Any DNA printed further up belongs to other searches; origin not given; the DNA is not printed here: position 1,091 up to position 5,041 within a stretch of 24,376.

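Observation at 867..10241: Four-gene secreted cargo operon: T9SS beta-propeller protein + split YD-repeat shell + RHS toxin + immunity candidate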

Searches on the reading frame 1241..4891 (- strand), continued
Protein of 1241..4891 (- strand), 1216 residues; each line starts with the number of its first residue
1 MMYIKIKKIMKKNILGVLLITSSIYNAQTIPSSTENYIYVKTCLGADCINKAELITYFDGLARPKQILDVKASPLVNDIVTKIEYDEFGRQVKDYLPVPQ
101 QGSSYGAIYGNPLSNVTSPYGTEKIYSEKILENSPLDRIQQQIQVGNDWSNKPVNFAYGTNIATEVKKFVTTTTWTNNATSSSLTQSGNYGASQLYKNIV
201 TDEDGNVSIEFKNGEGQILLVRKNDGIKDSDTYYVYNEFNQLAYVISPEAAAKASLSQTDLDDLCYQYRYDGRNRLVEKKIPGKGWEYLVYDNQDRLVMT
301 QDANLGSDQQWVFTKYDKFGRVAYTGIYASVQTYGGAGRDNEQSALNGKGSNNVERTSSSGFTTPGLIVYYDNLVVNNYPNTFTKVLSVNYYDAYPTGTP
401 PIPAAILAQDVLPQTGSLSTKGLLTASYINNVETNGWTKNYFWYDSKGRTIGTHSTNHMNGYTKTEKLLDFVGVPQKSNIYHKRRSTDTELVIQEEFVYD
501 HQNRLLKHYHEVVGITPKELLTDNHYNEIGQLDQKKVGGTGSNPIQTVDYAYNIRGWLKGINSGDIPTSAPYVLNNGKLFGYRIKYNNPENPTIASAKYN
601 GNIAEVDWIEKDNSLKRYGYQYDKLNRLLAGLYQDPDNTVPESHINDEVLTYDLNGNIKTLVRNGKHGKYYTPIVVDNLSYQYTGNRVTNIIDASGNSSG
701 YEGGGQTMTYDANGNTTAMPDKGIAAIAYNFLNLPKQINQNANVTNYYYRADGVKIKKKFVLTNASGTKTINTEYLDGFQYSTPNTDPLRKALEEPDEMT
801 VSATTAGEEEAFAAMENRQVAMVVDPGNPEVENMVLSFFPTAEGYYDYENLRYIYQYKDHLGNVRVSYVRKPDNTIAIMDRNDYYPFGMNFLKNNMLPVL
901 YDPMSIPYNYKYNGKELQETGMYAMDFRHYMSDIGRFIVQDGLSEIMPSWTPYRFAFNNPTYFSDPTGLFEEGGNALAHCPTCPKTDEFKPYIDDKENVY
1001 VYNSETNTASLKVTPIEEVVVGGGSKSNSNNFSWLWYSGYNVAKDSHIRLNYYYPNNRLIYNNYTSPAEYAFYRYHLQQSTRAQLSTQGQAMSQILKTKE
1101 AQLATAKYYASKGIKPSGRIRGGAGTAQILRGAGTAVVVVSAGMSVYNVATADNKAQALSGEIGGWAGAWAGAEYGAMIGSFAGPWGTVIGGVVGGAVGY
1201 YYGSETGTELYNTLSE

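Call 25: find_homologous_proteins(query=window:1241-4891:-, max_evalue=1e-10)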
Query window:1241-4891:- (1216 aa): 3837 proteins with E <= 1e-10 among 8000 candidates; the best 120 are listed.
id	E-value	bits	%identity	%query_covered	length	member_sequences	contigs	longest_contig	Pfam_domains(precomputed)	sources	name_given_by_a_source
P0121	0.0e+0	2796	100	100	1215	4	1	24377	PF20041.6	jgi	-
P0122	0.0e+0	1686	77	79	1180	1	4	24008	PF20041.6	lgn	-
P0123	0.0e+0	1650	76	79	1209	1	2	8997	PF20041.6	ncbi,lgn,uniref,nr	ncbi:DUF6443 domain-containing protein [Epilithonimonas hispanica]|uniref:RHS repeat-associated core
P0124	0.0e+0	1574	74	79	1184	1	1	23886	PF15659.13,PF20041.6,PF05593.20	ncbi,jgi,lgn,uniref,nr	ncbi:DUF6443 domain-containing protein [Epilithonimonas sp.]|uniref:DUF6443 domain-containing protei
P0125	0.0e+0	1565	73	79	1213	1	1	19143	PF20041.6,PF05593.20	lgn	-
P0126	0.0e+0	1552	72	79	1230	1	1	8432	PF20041.6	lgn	-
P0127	0.0e+0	1479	70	78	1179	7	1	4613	PF20041.6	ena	-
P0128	0.0e+0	1417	67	79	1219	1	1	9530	PF20041.6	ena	-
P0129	0.0e+0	1414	67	79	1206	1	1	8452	PF20041.6,PF05593.20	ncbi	ncbi:MAG: DUF6443 domain-containing protein [Bergeyella sp.]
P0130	0.0e+0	1408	67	78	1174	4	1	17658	PF20041.6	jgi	-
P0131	0.0e+0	1386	66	78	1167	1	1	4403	PF20041.6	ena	-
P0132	0.0e+0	1384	57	100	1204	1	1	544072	PF20041.6,PF13488.12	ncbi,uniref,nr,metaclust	ncbi:RHS repeat-associated core domain-containing protein [Chryseobacterium taichungense]|uniref:RHS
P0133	0.0e+0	1374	65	79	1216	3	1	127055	PF20041.6,PF05593.20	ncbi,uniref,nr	ncbi:DUF6443 domain-containing protein [Chryseobacterium sp. SC28]|uniref:DUF6443 domain-containing 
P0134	0.0e+0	1362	64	79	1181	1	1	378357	PF20041.6,PF05593.20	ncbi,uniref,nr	ncbi:RHS repeat-associated protein [Epilithonimonas hungarica]|uniref:DUF6443 domain-containing prot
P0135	0.0e+0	1300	62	78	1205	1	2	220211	PF20041.6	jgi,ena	jgi:hypothetical protein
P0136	0.0e+0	1300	63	77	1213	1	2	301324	PF20041.6,PF05593.20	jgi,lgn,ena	-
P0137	0.0e+0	1285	65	75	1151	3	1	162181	PF20041.6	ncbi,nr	ncbi:RHS repeat-associated core domain-containing protein [Chryseobacterium sp. SC28]|nr:RHS repeat-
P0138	0.0e+0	1268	59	82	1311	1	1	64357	PF20041.6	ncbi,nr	ncbi:MAG: RHS repeat-associated core domain-containing protein [Chryseobacterium sp.]|nr:RHS repeat-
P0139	0.0e+0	1267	61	79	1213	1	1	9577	PF20041.6,PF05593.20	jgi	jgi:RHS repeat-associated protein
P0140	0.0e+0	1265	62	77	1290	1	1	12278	PF15649.13,PF20041.6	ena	-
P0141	0.0e+0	1217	59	79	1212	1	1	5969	PF20041.6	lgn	-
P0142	0.0e+0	1205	60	79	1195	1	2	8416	PF20041.6,PF05593.20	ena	-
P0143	0.0e+0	1199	59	79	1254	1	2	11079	PF20041.6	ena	-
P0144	0.0e+0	1198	59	78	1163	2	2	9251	PF09348.16,PF20041.6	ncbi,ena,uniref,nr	ncbi:DUF1990 family protein [Chryseobacterium koreense]|uniref:DUF1990 family protein n=1 Tax=Chryse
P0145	0.0e+0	1152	57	77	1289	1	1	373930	PF20041.6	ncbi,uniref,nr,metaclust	ncbi:DUF6443 domain-containing protein [Epilithonimonas caeni]|uniref:DUF6443 domain-containing prot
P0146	0.0e+0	1151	58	76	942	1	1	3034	PF20041.6,PF05593.20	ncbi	ncbi:DUF6443 domain-containing protein, partial [Soonwooa purpurea]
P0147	0.0e+0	1135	56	78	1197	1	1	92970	PF20041.6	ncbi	-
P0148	0.0e+0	1135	62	69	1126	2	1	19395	PF20041.6,PF26363.2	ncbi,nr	ncbi:MAG: sugar-binding protein [Chryseobacterium sp.]|nr:MAG: sugar-binding protein [Chryseobacteri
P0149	0.0e+0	1120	56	80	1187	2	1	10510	PF20041.6,PF05593.20,PF01844.30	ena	-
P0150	0.0e+0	1120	51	92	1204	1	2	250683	PF20041.6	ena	-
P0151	0.0e+0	1112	54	80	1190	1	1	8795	PF20041.6,PF05593.20,PF26363.2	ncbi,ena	-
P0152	0.0e+0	1109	55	79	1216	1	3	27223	PF20041.6,PF05593.20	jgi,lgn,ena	-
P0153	0.0e+0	1096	54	79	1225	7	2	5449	PF20041.6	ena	-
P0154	0.0e+0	1096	56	79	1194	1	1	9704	PF20041.6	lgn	-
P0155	0.0e+0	1091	53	80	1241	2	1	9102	PF20041.6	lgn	-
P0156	0.0e+0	1084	54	79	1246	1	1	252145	PF20041.6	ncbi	-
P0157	0.0e+0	1078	56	77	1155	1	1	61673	PF20041.6,PF11579.14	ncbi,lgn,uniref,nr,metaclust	ncbi:DUF6443 domain-containing protein [Kaistella palustris]|uniref:DUF6443 domain-containing protei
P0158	0.0e+0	1075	53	79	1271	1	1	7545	PF20041.6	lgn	-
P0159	0.0e+0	1067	53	79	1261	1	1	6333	PF20041.6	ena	-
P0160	0.0e+0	1064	53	83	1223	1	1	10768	PF20041.6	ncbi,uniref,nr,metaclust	ncbi:DUF6443 domain-containing protein [Flavobacterium sp. B17]|uniref:DUF6443 domain-containing pro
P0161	0.0e+0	1062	54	77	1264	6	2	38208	PF20041.6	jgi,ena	jgi:RHS repeat-associated protein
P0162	0.0e+0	1055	54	77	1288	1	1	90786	PF20041.6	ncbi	-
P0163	0.0e+0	1054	54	79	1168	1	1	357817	PF20041.6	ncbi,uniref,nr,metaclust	ncbi:RHS repeat-associated core domain-containing protein [Chryseobacterium taichungense]|uniref:RHS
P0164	0.0e+0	1048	55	77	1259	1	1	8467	PF20041.6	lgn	-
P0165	0.0e+0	1048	52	84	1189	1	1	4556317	PF20041.6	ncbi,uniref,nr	ncbi:RHS repeat-associated protein [Chryseobacterium sp. H1D6B]|uniref:DUF6443 domain-containing pro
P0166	0.0e+0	1046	46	99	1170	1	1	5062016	PF20041.6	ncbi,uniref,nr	ncbi:DUF6443 domain-containing protein [Chryseobacterium fluminis]|uniref:DUF6443 domain-containing 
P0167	0.0e+0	1040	54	77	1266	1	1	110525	PF20041.6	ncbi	-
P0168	0.0e+0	1038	55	77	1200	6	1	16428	PF20041.6,PF05593.20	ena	-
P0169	0.0e+0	1038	53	79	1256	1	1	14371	PF20041.6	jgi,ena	-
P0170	0.0e+0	1036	53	79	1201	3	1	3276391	PF15659.13,PF20041.6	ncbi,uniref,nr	ncbi:DUF6443 domain-containing protein [Epilithonimonas vandammei]|uniref:RHS repeat-associated core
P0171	0.0e+0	1033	50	84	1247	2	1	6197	PF20041.6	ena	-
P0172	0.0e+0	1031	54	78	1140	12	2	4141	PF20041.6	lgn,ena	-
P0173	0.0e+0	1028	54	80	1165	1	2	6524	PF20041.6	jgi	jgi:RHS repeat-associated protein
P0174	0.0e+0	1021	51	84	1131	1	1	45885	PF20041.6,PF05593.20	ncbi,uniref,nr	ncbi:DUF6443 domain-containing protein [Chryseobacterium fistulae]|uniref:DUF6443 domain-containing 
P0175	0.0e+0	1019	53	79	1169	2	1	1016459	PF20041.6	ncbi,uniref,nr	ncbi:DUF6443 domain-containing protein [Chryseobacterium lathyri]|uniref:RHS repeat-associated prote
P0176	0.0e+0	1013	53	77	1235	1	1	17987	PF20041.6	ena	-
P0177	0.0e+0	1012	52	79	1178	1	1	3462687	PF20041.6,PF05593.20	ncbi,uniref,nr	ncbi:hypothetical protein CHRY9390_01348 [Chryseobacterium aquaeductus]|uniref:DUF6443 domain-contai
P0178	2.1e-297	1008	51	83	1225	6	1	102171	PF20041.6,PF15638.12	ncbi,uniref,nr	ncbi:DUF6443 domain-containing protein [Chryseobacterium lathyri]|uniref:RHS repeat-associated prote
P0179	3.3e-297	1007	52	79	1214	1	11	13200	PF20041.6,PF05593.20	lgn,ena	-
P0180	1.6e-296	1005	54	79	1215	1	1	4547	PF20041.6,PF05593.20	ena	-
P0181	4.2e-296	1003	53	77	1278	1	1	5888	PF20041.6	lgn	-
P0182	5.6e-296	1003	52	79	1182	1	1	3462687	PF20041.6,PF05593.20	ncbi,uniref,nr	ncbi:hypothetical protein CHRY9390_01626 [Chryseobacterium aquaeductus]|uniref:DUF6443 domain-contai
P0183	7.0e-296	1003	53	79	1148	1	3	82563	PF20041.6,PF05593.20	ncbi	-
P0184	2.8e-295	1001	53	79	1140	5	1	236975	PF20041.6,PF05593.20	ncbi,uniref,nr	ncbi:DUF6443 domain-containing protein [Chryseobacterium profundimaris]|uniref:RHS repeat-associated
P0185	6.3e-295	1000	53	79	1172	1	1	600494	PF20041.6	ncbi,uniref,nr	ncbi:DUF6443 domain-containing protein [Chryseobacterium mucoviscidosis]|uniref:DUF6443 domain-conta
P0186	1.8e-294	998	53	79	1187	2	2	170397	PF20041.6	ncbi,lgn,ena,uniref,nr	ncbi:DUF6443 domain-containing protein [Chryseobacterium mucoviscidosis]|uniref:Sugar-binding protei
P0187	3.5e-293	994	53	79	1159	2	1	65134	PF20041.6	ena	-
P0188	1.0e-291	989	52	78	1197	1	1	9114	PF20041.6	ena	-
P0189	1.4e-291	989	51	81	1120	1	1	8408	PF20041.6,PF05593.20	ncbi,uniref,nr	ncbi:DUF6443 domain-containing protein [Chryseobacterium echinoideorum]|uniref:DUF6443 domain-contai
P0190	1.9e-291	988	53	79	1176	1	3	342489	PF20041.6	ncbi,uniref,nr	ncbi:RHS repeat-associated core domain-containing protein [Chryseobacterium flavum]|uniref:RHS repea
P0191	3.3e-291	987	52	79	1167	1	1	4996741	PF20041.6,PF15638.12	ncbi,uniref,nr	ncbi:DUF6443 domain-containing protein [Chryseobacterium sp. SL1]|uniref:DUF6443 domain-containing p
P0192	1.4e-290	985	47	92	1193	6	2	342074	PF20041.6,PF05593.20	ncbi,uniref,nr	ncbi:RHS repeat-associated core domain-containing protein [Chryseobacterium aquaticum]|uniref:RHS re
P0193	2.3e-290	984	52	79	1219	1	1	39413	PF20041.6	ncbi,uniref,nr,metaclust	ncbi:DUF6443 domain-containing protein [Chryseobacterium populi]|uniref:RHS repeat-associated core d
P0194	2.4e-290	984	52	78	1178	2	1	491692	PF20041.6,PF05593.20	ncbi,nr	ncbi:MAG: RHS repeat-associated core domain-containing protein [Chryseobacterium sp.]|nr:RHS repeat-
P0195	5.3e-290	983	51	76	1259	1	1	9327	PF20041.6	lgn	-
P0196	5.6e-290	983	53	79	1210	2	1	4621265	PF15659.13,PF20041.6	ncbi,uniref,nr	ncbi:DUF6443 domain-containing protein [Chryseobacterium sp. W4I1]|uniref:DUF6443 domain-containing 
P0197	8.6e-290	983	48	86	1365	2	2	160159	PF07591.16,PF20041.6,PF14623.12,PF13403.12,PF14890.12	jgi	jgi:RHS repeat-associated protein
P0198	1.7e-289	982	52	79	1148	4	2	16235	PF20041.6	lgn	-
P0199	2.4e-289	981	53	79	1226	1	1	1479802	PF20041.6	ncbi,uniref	ncbi:DUF6443 domain-containing protein [Chryseobacterium ginsenosidimutans]|uniref:DUF6443 domain-co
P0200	3.7e-289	980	50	85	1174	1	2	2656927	PF20041.6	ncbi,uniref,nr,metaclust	ncbi:RHS repeat-associated core domain-containing protein [Chryseobacterium formosense]|uniref:DUF64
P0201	6.3e-289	980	51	79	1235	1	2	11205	PF20041.6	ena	-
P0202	1.5e-288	978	53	79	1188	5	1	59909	PF20041.6,PF05593.20,PF01541.31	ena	-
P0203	2.5e-288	978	53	77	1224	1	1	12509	PF15659.13,PF20041.6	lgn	-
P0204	4.2e-288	977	51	78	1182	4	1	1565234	PF20041.6,PF05593.20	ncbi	-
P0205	6.0e-288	976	53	79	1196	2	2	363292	PF20041.6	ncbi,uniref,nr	ncbi:DUF6443 domain-containing protein [Chryseobacterium rhizosphaerae]|uniref:RHS repeat-associated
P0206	1.5e-287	975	52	79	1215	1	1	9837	PF20041.6,PF05593.20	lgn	-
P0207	2.0e-287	975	51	79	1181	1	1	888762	PF20041.6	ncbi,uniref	ncbi:DUF6443 domain-containing protein [Chryseobacterium flavum]|uniref:DUF6443 domain-containing pr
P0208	3.3e-287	974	50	84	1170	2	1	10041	PF20041.6,PF05593.20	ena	-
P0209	5.5e-287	973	51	80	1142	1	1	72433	PF20041.6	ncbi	-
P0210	5.5e-287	973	52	78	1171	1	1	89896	PF20041.6,PF05593.20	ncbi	-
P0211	3.4e-286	971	51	80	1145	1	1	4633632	PF20041.6,PF05593.20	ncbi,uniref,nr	ncbi:DUF6443 domain-containing protein [Chryseobacterium gallinarum]|uniref:DUF6443 domain-containin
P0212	3.7e-286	971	52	79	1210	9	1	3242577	PF20041.6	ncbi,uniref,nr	ncbi:RHS repeat-associated core domain-containing protein [Chryseobacterium sp. PS-8]|uniref:RHS rep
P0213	6.0e-286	970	51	78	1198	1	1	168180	PF20041.6,PF14220.12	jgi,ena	-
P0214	2.1e-285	968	52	79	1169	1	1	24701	PF20041.6,PF05593.20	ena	-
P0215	3.1e-285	968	52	79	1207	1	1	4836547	PF20041.6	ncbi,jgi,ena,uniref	ncbi:DUF6443 domain-containing protein [Chryseobacterium sp. Chry.R1]|uniref:DUF6443 domain-containi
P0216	3.1e-285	967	51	77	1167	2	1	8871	PF20041.6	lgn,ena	-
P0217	7.5e-285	966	50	84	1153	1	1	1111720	PF20041.6,PF05593.20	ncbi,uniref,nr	ncbi:DUF6443 domain-containing protein [Chryseobacterium defluvii]|uniref:RHS repeat-associated prot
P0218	2.2e-284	965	50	84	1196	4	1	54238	PF20041.6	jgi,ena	-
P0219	2.8e-284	964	52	79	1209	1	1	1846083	PF20041.6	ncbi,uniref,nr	ncbi:RHS repeat-associated protein [Chryseobacterium rhizosphaerae]|uniref:RHS repeat-associated pro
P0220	5.7e-284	963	52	77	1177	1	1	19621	PF20041.6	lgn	-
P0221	5.8e-284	963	51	79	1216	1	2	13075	PF20041.6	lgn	-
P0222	1.1e-283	962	50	84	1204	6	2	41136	PF20041.6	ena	-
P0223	1.8e-283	962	52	79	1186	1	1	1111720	PF20041.6,PF05593.20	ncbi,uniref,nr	ncbi:DUF6443 domain-containing protein [Chryseobacterium defluvii]|uniref:RHS repeat-associated prot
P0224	1.9e-283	962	53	75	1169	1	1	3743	PF20041.6,PF14220.12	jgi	jgi:hypothetical protein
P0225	2.5e-283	961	52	79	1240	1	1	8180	PF20041.6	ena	-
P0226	6.7e-283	960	51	77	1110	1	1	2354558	PF20041.6,PF05593.20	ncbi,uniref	ncbi:DUF6443 domain-containing protein [Riemerella anatipestifer]|uniref:DUF6443 domain-containing p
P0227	3.1e-282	958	50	84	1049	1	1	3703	PF20041.6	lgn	-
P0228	4.1e-282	957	51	80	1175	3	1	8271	PF20041.6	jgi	jgi:RHS repeat-associated protein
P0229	7.7e-281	953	51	79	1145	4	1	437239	PF20041.6,PF05593.20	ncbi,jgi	-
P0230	7.9e-281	953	51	79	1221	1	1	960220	PF20041.6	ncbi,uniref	ncbi:DUF6443 domain-containing protein [Chryseobacterium ginsenosidimutans]|uniref:DUF6443 domain-co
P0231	1.3e-280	952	52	79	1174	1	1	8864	PF20041.6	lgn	-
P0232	2.5e-280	951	50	81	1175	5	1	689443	PF20041.6,PF26363.2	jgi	-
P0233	3.4e-280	951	51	76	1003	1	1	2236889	PF20041.6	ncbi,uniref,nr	ncbi:DUF6443 domain-containing protein [Chryseobacterium lathyri]|uniref:DUF6443 domain-containing p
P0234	1.1e-279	949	52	79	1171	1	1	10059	PF20041.6,PF05593.20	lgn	-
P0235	1.4e-279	949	51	79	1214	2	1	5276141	PF20041.6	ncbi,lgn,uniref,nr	ncbi:RHS repeat-associated core domain-containing protein [Chryseobacterium sp. G0162]|uniref:DUF644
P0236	1.6e-279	949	51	79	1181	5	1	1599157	PF15659.13,PF20041.6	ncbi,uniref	ncbi:DUF6443 domain-containing protein [Chryseobacterium sp. Mn2064]|uniref:DUF6443 domain-containin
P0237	1.7e-279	948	50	77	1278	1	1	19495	PF20041.6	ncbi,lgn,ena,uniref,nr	ncbi:DUF6443 domain-containing protein [Chryseobacterium sp.]|uniref:DUF6443 domain-containing prote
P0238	2.4e-279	948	51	79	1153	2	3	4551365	PF20041.6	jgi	jgi:RHS repeat-associated protein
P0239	2.9e-279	948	51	79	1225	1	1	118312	PF20041.6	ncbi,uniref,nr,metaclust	ncbi:DUF6443 domain-containing protein [Chryseobacterium gregarium]|uniref:DUF6443 domain-containing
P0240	3.0e-279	948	51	79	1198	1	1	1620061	PF15659.13,PF20041.6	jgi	jgi:RHS repeat-associated protein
